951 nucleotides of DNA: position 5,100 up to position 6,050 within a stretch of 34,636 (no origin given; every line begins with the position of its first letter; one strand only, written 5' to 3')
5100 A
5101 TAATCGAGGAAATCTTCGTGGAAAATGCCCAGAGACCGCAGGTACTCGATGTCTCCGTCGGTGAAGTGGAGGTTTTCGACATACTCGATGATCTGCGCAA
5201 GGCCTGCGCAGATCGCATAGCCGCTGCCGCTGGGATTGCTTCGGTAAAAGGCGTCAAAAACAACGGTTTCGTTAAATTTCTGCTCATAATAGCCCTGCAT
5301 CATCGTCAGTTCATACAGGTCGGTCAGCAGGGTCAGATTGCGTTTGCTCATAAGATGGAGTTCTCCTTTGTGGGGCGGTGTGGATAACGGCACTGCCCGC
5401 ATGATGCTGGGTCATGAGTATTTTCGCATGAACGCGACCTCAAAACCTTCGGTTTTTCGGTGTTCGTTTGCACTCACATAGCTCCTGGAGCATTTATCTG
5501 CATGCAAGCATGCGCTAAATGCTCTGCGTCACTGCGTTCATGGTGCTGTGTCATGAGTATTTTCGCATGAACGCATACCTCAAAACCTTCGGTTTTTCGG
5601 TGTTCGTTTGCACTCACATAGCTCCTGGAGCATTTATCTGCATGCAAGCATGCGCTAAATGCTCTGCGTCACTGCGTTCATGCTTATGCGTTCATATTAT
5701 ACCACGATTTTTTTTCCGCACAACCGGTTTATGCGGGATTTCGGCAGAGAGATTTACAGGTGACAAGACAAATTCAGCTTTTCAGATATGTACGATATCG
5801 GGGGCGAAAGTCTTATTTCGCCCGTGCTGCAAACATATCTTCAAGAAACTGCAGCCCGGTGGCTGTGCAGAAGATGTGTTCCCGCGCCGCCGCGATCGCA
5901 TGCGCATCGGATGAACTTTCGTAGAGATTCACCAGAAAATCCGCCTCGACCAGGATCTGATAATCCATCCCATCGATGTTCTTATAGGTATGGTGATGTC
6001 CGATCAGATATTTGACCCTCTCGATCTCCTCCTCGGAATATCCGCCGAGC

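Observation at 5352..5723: Tandem, near-identical, stem-closed structured elements forming the ~340-nt leader of the NAD-salvage gene pncB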

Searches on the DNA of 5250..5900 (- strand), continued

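Call 69: search_with_rna_model(model_id=R1, sources=[L101, L102, L103, L104, L105, L106, L107, L108, L109, L110], max_evalue=0.01)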
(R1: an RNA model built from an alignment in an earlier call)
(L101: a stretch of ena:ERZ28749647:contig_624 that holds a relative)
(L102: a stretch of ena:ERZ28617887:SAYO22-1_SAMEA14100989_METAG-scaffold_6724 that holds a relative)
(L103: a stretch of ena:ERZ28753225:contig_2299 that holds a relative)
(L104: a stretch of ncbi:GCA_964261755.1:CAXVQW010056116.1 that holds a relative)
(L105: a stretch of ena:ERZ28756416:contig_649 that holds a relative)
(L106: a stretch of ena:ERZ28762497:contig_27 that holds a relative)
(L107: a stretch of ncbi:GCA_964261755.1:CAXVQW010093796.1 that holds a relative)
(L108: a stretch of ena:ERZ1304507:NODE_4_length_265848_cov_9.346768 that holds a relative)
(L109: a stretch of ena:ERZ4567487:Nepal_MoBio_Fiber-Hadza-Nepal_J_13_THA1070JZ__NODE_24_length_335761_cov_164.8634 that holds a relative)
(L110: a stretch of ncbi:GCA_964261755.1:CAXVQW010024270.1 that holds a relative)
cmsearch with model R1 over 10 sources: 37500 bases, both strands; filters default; matches with E-value up to 0.01: 5.
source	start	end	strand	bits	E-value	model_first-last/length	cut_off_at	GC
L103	1335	1480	+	41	9e-11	1-152/152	no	0.44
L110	1335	1480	+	41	9e-11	1-152/152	no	0.44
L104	1342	1491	+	34.6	8.6e-09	1-152/152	no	0.42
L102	1342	1485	+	33.1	2.5e-08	1-152/152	no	0.44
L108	1335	1481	+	28.8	5.1e-07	1-152/152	no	0.41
